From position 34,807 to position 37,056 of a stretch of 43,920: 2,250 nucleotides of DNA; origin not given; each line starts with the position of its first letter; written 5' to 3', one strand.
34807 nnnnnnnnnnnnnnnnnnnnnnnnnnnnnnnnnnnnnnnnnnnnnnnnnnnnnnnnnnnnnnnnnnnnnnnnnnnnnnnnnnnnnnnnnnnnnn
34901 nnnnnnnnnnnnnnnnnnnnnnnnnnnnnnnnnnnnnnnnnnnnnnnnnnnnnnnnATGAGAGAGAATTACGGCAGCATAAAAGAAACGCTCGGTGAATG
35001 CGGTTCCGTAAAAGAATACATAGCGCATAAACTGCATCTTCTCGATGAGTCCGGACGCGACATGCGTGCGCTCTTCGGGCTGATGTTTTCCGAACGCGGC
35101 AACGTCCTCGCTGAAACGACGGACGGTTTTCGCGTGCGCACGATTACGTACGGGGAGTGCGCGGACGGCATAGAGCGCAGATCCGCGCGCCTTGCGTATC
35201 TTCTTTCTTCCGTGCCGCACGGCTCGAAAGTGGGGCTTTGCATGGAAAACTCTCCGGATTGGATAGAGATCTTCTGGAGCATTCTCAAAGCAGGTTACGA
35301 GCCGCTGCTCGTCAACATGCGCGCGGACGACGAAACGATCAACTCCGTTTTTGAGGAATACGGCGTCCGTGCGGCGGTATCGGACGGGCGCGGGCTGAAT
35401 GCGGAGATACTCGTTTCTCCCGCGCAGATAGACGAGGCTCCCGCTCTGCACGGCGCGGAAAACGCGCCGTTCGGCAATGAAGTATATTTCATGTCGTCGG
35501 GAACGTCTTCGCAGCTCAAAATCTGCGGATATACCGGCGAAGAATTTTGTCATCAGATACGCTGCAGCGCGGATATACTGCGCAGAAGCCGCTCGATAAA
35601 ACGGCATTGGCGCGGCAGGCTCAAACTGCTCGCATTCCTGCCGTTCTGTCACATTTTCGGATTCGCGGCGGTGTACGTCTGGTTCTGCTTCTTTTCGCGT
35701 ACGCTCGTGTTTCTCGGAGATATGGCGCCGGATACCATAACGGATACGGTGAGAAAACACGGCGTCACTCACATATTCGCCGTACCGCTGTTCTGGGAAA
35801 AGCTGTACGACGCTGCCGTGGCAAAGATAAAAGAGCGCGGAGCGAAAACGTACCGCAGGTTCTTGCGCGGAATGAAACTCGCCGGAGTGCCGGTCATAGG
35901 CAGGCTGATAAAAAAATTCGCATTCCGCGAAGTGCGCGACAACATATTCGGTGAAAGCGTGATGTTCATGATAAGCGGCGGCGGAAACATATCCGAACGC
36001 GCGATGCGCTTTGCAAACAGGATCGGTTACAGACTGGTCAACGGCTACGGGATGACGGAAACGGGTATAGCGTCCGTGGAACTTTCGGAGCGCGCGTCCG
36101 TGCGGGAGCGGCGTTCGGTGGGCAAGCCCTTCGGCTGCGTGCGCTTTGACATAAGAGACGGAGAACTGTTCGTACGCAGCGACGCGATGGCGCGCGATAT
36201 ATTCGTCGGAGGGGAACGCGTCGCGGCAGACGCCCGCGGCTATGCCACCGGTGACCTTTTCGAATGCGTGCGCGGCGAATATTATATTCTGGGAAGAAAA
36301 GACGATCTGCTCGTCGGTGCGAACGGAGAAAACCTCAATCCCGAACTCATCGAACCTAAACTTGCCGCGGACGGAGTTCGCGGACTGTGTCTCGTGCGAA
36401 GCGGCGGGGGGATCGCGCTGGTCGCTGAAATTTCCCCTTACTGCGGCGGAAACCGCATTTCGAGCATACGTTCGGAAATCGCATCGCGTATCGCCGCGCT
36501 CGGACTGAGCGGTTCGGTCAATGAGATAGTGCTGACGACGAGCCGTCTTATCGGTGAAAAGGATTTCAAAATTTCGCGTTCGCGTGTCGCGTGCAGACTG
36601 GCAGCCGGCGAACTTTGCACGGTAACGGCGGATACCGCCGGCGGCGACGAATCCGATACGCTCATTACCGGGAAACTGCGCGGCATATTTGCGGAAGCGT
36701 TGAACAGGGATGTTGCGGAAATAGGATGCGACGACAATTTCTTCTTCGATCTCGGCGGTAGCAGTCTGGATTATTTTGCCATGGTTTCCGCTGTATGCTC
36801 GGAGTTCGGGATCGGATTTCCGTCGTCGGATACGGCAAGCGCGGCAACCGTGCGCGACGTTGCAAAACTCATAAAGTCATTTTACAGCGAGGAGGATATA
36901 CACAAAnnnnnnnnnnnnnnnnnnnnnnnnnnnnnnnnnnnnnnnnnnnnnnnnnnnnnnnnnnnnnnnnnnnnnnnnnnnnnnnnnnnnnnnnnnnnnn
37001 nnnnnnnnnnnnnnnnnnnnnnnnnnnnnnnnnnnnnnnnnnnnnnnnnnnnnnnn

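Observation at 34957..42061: Translationally coupled operon combining adenylase-carrier, MelB/Mfsd2a-like transporter, two PlsC acyltransferases, ACP and an LRAT-PPTase fusion: a self-contained, possibly phase-variable lipid re-acylation system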

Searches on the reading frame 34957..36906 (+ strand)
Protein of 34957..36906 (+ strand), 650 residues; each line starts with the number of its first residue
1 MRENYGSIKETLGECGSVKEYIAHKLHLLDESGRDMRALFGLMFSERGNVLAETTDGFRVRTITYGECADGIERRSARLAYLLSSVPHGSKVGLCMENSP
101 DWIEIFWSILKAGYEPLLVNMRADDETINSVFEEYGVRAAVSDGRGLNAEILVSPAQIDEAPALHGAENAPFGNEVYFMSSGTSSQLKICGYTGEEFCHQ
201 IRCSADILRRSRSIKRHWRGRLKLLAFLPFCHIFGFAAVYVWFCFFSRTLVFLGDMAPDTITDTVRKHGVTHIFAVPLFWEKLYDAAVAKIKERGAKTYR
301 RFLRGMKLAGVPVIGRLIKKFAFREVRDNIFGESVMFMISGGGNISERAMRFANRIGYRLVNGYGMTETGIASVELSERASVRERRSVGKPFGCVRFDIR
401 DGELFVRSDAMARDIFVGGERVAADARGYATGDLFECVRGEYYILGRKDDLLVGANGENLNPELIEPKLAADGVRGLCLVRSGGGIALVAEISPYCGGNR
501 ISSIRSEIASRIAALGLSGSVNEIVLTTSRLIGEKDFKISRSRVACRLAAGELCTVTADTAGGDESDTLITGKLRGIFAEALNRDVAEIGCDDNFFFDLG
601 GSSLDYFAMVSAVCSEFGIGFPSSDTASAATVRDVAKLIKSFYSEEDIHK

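Call 3: search_protein_families(library=pfam, proteins=[window:34957-36906:+], max_evalue=0.01)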
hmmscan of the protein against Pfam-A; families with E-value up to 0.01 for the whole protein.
window:34957-36906:+ (650 aa): 2 families
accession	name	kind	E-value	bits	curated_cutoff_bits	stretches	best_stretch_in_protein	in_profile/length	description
PF00501.34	AMP-binding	-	6.9e-36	124.3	29.9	1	59-403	18-359/384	AMP-binding enzyme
PF00550.31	PP-binding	-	2.3e-12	47.4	20.8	1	573-639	2-67/67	Phosphopantetheine attachment site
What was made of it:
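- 34957..36909 (+): g1: carboxylic-acid adenylating enzyme fused to a carrier domain (650 aa). Pfam AMP-binding plus PP-binding (call 3).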

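Call 5: search_protein_families(library=ncbifam, proteins=[window:34957-36906:+], max_evalue=0.001)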
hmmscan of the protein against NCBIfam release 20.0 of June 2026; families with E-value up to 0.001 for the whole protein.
window:34957-36906:+ (650 aa): 43 families (the best 25 are shown)
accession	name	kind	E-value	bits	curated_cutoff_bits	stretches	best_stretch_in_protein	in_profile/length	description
TIGR01923.1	menE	equivalog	4.4e-22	78.6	330.15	2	338-467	229-366/442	o-succinylbenzoate--CoA ligase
NF004837.0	PRK06187.1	subfamily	1.6e-19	69.5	476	2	216-297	208-286/531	long-chain-fatty-acid--CoA ligase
NF002966.0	PRK03640.1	equivalog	1.5e-16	60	556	2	324-470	245-403/483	o-succinylbenzoate--CoA ligase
TIGR01733.1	AA-adenyl-dom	subfamily_domain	9.6e-16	57.6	317.4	2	333-429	235-333/409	amino acid adenylation domain-containing protein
NF004114.0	PRK05605.1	equivalog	2.8e-15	55.7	766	1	220-289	263-332/575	long-chain-fatty-acid--CoA ligase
NF006539.0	PRK09029.1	equivalog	4.7e-15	55.4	494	1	338-470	245-374/458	o-succinylbenzoate--CoA ligase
NF058661.1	cispen_AMP_AmcH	equivalog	2.9e-13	49.1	370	2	85-285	38-234/458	adenylate-forming 2-oxoglutaryl-ACP ligase AmcH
NF005307.0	PRK06839.1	equivalog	3.7e-13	48.9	748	2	310-466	244-410/496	o-succinylbenzoate--CoA ligase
NF052269.1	Staph_lig_FadD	equivalog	2.3e-12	46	650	1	333-470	265-414/499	long-chain-fatty-acid--CoA ligase FadD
NF006181.0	PRK08314.1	subfamily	3e-10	39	705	0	61-141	48-127/563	long-chain-fatty-acid--CoA ligase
NF004282.0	PRK05691.1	subfamily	4.5e-10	36.2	4090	1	430-642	432-656/4334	non-ribosomal peptide synthase/polyketide synthase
NF038343.1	ligase_FadD11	exception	5.7e-10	38.2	950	1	260-471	238-468/585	fatty acid--CoA ligase FadD11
NF005702.0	PRK07514.1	subfamily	3.3e-09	35.6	558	1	307-469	247-420/506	malonyl-CoA synthase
NF002148.0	PRK00982.1-2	subfamily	6e-09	35.6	71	1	570-641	5-76/79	acyl carrier protein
NF005660.0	PRK07445.1-2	equivalog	1.1e-08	34.4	525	1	339-472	185-315/397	O-succinylbenzoic acid--CoA ligase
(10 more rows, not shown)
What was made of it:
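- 34957..36909 (+): The amino-acid adenylation model scores 57.6 bits against a cut-off of 317 (call 5).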

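Call 10: find_homologous_proteins(query=window:34957-36906:+, max_evalue=1e-10)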
Query window:34957-36906:+ (650 aa): 824 proteins with E <= 1e-10 among 8000 candidates; the best 120 are listed.
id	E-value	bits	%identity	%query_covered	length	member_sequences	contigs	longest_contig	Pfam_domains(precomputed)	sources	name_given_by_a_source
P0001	0.0e+0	1443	98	100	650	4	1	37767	PF00550.32,PF00501.35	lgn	-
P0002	1.1e-226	772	56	97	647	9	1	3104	PF00550.32,PF00501.35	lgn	-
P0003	3.9e-226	771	56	98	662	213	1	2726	PF00550.32,PF00501.35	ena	-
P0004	1.1e-220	753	55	98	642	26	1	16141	PF00550.32,PF00501.35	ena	-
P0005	2.0e-215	735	53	98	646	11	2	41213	PF00550.32,PF00501.35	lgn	-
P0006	6.0e-215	734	54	98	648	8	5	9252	PF00550.32,PF00501.35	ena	-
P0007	1.4e-208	713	52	98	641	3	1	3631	PF00550.32,PF00501.35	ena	-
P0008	1.5e-202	693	50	97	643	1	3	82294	PF00550.32,PF00501.35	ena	-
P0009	4.5e-195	668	50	98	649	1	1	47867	PF00550.32,PF00501.35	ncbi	-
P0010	5.3e-189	648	46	96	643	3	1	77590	PF00550.32,PF00501.35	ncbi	-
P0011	4.4e-186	638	48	98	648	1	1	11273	PF00550.32,PF00501.35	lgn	-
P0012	3.0e-184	632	48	98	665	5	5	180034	PF00550.32,PF00501.35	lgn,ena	-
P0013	3.3e-182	625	47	98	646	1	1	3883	PF00550.32,PF00501.35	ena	-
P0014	7.0e-182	624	47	98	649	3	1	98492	PF00550.32,PF00501.35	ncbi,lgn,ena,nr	ncbi:MAG: AMP-binding protein [Clostridiales bacterium]|nr:AMP-binding protein [Clostridiales bacter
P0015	1.9e-180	620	47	98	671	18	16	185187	PF00550.32,PF00501.35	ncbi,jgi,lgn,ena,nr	ncbi:MAG: hypothetical protein E7444_05985 [Ruminococcaceae bacterium]|nr:hypothetical protein [Osci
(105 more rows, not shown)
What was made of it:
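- Some databases already label g1 homologues as non-ribosomal peptide synthetase (call 10).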

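Call 12: find_related_loci(query=A1, collection=genome_contigs, flank=10000)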
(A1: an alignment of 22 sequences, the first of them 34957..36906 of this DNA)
Query A1 (650 aa) in genome_contigs; peptide patterns used: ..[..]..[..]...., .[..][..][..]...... (x = any residue, [..] = any of these).
583 stretches matched a pattern; 550 encode a relative of the query (tblastn E <= 1e-3); the best 80 are kept; 80 distinct loci.
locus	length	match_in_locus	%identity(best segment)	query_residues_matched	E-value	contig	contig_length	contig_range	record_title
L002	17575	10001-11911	55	8-642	0e+0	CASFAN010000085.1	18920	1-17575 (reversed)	uncultured Eubacteriales bacterium isolate CO.O6.metabat-bins.174 genome assembly, contig: CO.O6.metabat-bins.174.fa_k14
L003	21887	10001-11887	46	17-640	0e+0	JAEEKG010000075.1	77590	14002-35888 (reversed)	MAG: Clostridiales bacterium isolate Tb.RUG.188 k141_9566515_flag=1_multi=14.0000_len=77590, whole genome shotgun sequen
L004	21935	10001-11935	48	8-641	0e+0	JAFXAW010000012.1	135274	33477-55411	MAG: Oscillospiraceae bacterium isolate RGIG6248 Sheep_Rectum-2__c285539, whole genome shotgun sequence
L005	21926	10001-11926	47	8-641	0e+0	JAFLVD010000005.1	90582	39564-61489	MAG: Clostridiales bacterium isolate HAN096 Seq5, whole genome shotgun sequence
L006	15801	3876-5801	47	8-641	0e+0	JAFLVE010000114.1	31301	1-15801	MAG: Clostridiales bacterium isolate HAN097 Seq16, whole genome shotgun sequence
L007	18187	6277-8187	45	10-640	2e-179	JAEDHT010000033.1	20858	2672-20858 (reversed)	MAG: Clostridiaceae bacterium isolate MAG143 NODE_1821_length_20858_cov_20.511753, whole genome shotgun sequence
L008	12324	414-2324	45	10-640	6e-179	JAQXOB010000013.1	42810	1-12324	MAG: Clostridia bacterium isolate SUG1368 k141_1497705, whole genome shotgun sequence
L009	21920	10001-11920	56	6-641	0e+0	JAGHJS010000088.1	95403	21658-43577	MAG: Clostridia bacterium isolate MAG.88 k127_1749641, whole genome shotgun sequence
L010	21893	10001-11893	46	12-640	1e-178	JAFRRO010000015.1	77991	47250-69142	MAG: Clostridia bacterium isolate RGIG2736 Goat_Omasum-4__c128314, whole genome shotgun sequence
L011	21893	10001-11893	46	12-640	4e-177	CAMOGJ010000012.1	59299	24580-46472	MAG: uncultured Clostridia bacterium isolate SRR873604_bin.123_metaWRAP_v1.3_MAG genome assembly, contig: NODE_473_lengt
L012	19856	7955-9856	44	12-634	6e-177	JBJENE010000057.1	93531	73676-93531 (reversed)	MAG: Butyrivibrio sp. isolate LOHA14_bin.032 NODE_68_length_93531_cov_9.832085, whole genome shotgun sequence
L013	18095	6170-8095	44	11-641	5e-176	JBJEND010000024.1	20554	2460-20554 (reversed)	MAG: Butyrivibrio sp. isolate LOHA29_bin.045 NODE_1213_length_20554_cov_6.754378, whole genome shotgun sequence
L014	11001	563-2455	45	13-640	4e-176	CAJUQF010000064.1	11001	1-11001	MAG TPA_asm: uncultured Christensenellaceae bacterium isolate MGBC162832 genome assembly, contig: MGBC162832.64, whole g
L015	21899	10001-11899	43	11-640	6e-176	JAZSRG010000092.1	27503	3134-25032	MAG: Clostridia bacterium isolate T1900044538_TS20190004.MAGScoT_cleanbin_000019 SGB_37_k141_531085, whole genome shotgu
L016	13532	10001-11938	46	4-641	5e-175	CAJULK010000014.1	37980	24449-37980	MAG TPA_asm: uncultured Christensenellaceae bacterium isolate MGBC159740 genome assembly, contig: MGBC159740.14, whole g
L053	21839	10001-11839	45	12-621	9e-167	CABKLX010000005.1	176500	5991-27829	uncultured Clostridiales bacterium isolate MGYG-HGUT-01271 genome assembly, contig: NODE_20_length_176500_cov_20.8663, w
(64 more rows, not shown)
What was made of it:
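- The cluster is present at 550 loci of a one-genome-per-species collection (call 12).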

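Call 15: search_protein_families(library=pfam, proteins=[L053:13164-14678:+, L053:14926-15957:+, L053:15957-16895:+, L053:16903-17841:+, L053:17841-19202:+, L053:19202-20854:+, L053:20868-21809:+, L053:9034-9612:+, L053:8165-9034:+], max_evalue=0.001)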
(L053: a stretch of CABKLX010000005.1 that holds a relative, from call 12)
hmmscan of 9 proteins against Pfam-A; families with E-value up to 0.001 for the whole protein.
L053:13164-14678:+ (505 aa): 2 families
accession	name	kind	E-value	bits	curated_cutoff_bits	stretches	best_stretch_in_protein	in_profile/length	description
PF00501.34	AMP-binding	-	4.3e-55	187.5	29.9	1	36-363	1-383/384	AMP-binding enzyme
PF23562.2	AMP-binding_C_3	-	8.9e-05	23.3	20.8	1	398-500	2-105/124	AMP-binding enzyme C-terminal domain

L053:14926-15957:+ (344 aa): 2 families
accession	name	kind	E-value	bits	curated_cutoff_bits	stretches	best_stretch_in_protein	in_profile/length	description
PF04970.19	LRAT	-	3.6e-17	63.2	24.3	1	7-117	2-119/120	Lecithin retinol acyltransferase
PF01648.25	ACPS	-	1e-11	45.3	25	1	229-290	2-69/111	4'-phosphopantetheinyl transferase superfamily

L053:15957-16895:+ (313 aa): 5 families
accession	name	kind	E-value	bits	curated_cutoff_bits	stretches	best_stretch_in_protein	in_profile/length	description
PF00561.26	Abhydrolase_1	-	1.3e-11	45.1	25.8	1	101-197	12-106/245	alpha/beta hydrolase fold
PF12146.15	Hydrolase_4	-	3.3e-11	43.4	27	1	91-191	4-105/239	Serine aminopeptidase, S33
PF02129.25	Peptidase_S15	-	9e-08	32.6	23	1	115-202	47-135/262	X-Pro dipeptidyl-peptidase (S15 family)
PF12697.13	Abhydrolase_6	-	4.9e-05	24.5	26.3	1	95-255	2-135/217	Alpha/beta hydrolase family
PF00326.27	Peptidase_S9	-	8.1e-05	22.6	22.6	1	135-275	36-174/213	Prolyl oligopeptidase family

L053:16903-17841:+ (313 aa): 1 family
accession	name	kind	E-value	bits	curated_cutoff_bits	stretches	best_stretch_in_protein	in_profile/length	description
PF02645.21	DegV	-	2.8e-57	194.6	27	1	3-287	1-277/280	Uncharacterised protein, DegV family COG1307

L053:17841-19202:+ (454 aa): 2 families
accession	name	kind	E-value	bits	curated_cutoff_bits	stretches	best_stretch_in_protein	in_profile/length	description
PF13347.12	MFS_2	-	4.4e-27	95.1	27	1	62-429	36-408/427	MFS/sugar transport protein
PF07690.21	MFS_1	-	8.2e-10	38.5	33.4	1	77-380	46-339/347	Major Facilitator Superfamily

L053:19202-20854:+ (551 aa): 3 families
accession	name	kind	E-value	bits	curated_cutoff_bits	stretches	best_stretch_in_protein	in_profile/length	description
PF13684.11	FakA-like_C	-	1.9e-45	155.4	23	1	334-550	1-215/216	Fatty acid kinase subunit A-like, C-terminal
PF02734.22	Dak2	-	4.3e-32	111.8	27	1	39-201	1-173/174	DAK2 domain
PF21645.3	FakA-like_M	-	1.9e-22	79.3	24.9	1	239-317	3-77/80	Fatty acid kinase subunit A-like, middle domain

L053:20868-21809:+ (314 aa): 2 families
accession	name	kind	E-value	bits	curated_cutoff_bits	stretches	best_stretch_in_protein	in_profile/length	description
PF12146.15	Hydrolase_4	-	6.1e-14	52.3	27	2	245-293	185-233/239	Serine aminopeptidase, S33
PF00561.26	Abhydrolase_1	-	9.6e-09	35.7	25.8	1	97-199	2-101/245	alpha/beta hydrolase fold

L053:9034-9612:+ (193 aa): 1 family
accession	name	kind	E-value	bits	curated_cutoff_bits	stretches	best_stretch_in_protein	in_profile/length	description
PF00156.33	Pribosyltran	-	5.6e-08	32.7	26.3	1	38-156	15-125/158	Phosphoribosyl transferase domain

L053:8165-9034:+ (290 aa): 2 families
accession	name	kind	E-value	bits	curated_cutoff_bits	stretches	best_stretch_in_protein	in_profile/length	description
PF02588.21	YitT_membrane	-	4.2e-58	196.5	24.3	1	12-219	2-204/205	Uncharacterised 5xTM membrane BCR, YitT family COG1284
PF10035.14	DUF2179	-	2.4e-20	72.6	22.8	1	225-279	1-55/55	Uncharacterized protein conserved in bacteria (DUF2179)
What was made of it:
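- On NRPS / PKS assembly lines: None is found in any gene of the window operon or of the fuller operon in L053 (calls 3, 15).
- On Dlt D-alanylation system: There are no MBOAT or DltD domains (calls 3, 15).
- No condensation, thioesterase, reductase or ketosynthase domain is found in any operon gene (calls 3, 15). No MBOAT (DltB) or DltD-like gene is present (calls 3, 15).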

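Call 24: search_solved_structures(query=window:34957-36906:+, max_evalue=1e-10)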
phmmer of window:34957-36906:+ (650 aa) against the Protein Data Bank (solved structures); distinct sequences matched with E-value up to 1e-10: 0.

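Call 25: search_solved_structures(query=A1, max_evalue=0.00001)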
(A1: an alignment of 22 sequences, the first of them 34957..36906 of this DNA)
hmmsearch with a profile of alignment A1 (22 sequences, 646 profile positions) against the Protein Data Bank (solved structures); distinct sequences matched with E-value up to 0.00001: 119 (the best 60 are shown).
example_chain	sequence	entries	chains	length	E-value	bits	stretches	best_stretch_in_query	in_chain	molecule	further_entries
5buq_A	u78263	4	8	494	7.5e-25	90.5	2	329-483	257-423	2-succinylbenzoate--CoA ligase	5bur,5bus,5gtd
5x8f_A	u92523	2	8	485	1.3e-24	89.7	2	329-479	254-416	2-succinylbenzoate--CoA ligase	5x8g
2qvx_X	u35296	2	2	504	4.4e-21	78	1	384-487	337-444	4-Chlorobenzoate CoA Ligase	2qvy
3cw8_X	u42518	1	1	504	8e-21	77.2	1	397-487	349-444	4-chlorobenzoyl CoA ligase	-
2qvz_X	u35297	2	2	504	8.9e-21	77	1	397-487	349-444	4-Chlorobenzoate CoA Ligase/Synthetase | 4-Chlorobenzoate CoA Ligase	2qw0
1t5d_X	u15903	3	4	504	9.4e-21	76.9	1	397-487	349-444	4-chlorobenzoyl CoA ligase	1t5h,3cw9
3ipl_A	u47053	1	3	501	3.9e-20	74.9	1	335-529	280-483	2-succinylbenzoate--CoA ligase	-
3dlp_X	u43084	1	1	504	2.7e-19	72.1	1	397-487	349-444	4-Chlorobenzoate CoA Ligase/Synthetase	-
7a9j_A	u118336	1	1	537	1.5e-16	63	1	330-548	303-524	Cfl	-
7a9i_A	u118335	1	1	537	1.6e-16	63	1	330-548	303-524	Cfl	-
9be3_A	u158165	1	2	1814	1.7e-16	62.8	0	329-643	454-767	Linear gramicidin synthase subunit A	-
6mfz_A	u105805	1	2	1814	1.7e-16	62.8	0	329-643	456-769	Linear gramicidin synthase subunit A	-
9meh_A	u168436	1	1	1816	1.7e-16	62.8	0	329-643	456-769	Linear gramicidin synthase subunit A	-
6mfy_A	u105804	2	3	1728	3.9e-16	61.7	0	329-643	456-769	Linear gramicidin synthase subunit A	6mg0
3r44_A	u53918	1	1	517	6.5e-16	60.9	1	331-503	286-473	fatty acyl CoA synthetase FADD13 (FATTY-ACYL-CoA SYNTHETASE)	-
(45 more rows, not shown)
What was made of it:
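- On NRPS amino-acid adenylation domains: The best solved relatives are MenE, 4-chlorobenzoate-CoA ligase and FadD13 (call 25).
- On Dlt D-alanylation system: DltA is a weak hit, at E 3.5e-10 against 7.5e-25 for MenE (call 25).
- The nearest solved relatives of g1 include aryl-acid ligases (call 25). The profile of g1 matches DltA far more weakly than MenE or FadD13: E 3.5e-10 against 7.5e-25 (call 25).
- Tried and rejected: Both were considered and rejected on domain content (calls 3, 15, 25).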

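Call 27: search_solved_structures(query=L053:13164-14678:+, max_evalue=1e-10)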
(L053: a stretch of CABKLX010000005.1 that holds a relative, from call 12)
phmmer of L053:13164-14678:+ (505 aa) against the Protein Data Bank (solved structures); distinct sequences matched with E-value up to 1e-10: 71 (the best 60 are shown).
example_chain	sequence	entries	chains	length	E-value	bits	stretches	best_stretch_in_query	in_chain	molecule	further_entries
5x8f_A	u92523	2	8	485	2.7e-28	102.1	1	79-416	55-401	2-succinylbenzoate--CoA ligase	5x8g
5buq_A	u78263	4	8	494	2.9e-28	102.1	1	79-416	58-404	2-succinylbenzoate--CoA ligase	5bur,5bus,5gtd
8wev_A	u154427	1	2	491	2.4e-27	99.1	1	48-416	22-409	Feruloyl-CoA Synthetase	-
8weu_A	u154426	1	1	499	2.5e-27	99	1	48-416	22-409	Fatty-acyl-CoA synthase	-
6qjz_A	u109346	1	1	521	2.9e-27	98.8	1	132-424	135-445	oxalyl CoA-synthetase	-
4gxq_A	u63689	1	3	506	1e-25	93.7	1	157-470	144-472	Malonyl CoA synthetase, Benzoate-CoA ligase Chimeric protein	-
5ie0_A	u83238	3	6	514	1.3e-25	93.3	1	148-447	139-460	Oxalate--CoA ligase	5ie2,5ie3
4gxr_A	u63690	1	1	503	7e-25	90.9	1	157-447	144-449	Malonyl CoA synthetase, Benzoate-CoA ligase Chimeric protein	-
3r44_A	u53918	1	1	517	9.7e-25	90.4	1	75-418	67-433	fatty acyl CoA synthetase FADD13 (FATTY-ACYL-CoA SYNTHETASE)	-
4fuq_A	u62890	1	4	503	1.1e-24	90.2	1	157-444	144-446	Malonyl CoA synthetase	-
4fut_A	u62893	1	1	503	1.1e-24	90.2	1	157-444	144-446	Malonyl CoA synthetase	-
3ipl_A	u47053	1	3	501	2.3e-21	79.3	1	164-425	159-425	2-succinylbenzoate--CoA ligase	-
6mfy_A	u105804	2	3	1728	1.1e-20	77.1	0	78-441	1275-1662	Linear gramicidin synthase subunit A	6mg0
6mfz_A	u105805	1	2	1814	1.3e-20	76.8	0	78-441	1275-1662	Linear gramicidin synthase subunit A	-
9be4_A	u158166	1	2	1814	1.3e-20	76.8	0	78-441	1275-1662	Linear gramicidin synthase subunit A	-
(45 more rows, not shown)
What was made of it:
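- g1 and the second ligase resemble MenE and aryl-CoA ligases as much as fatty-acid ligases (calls 24, 25, 27).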
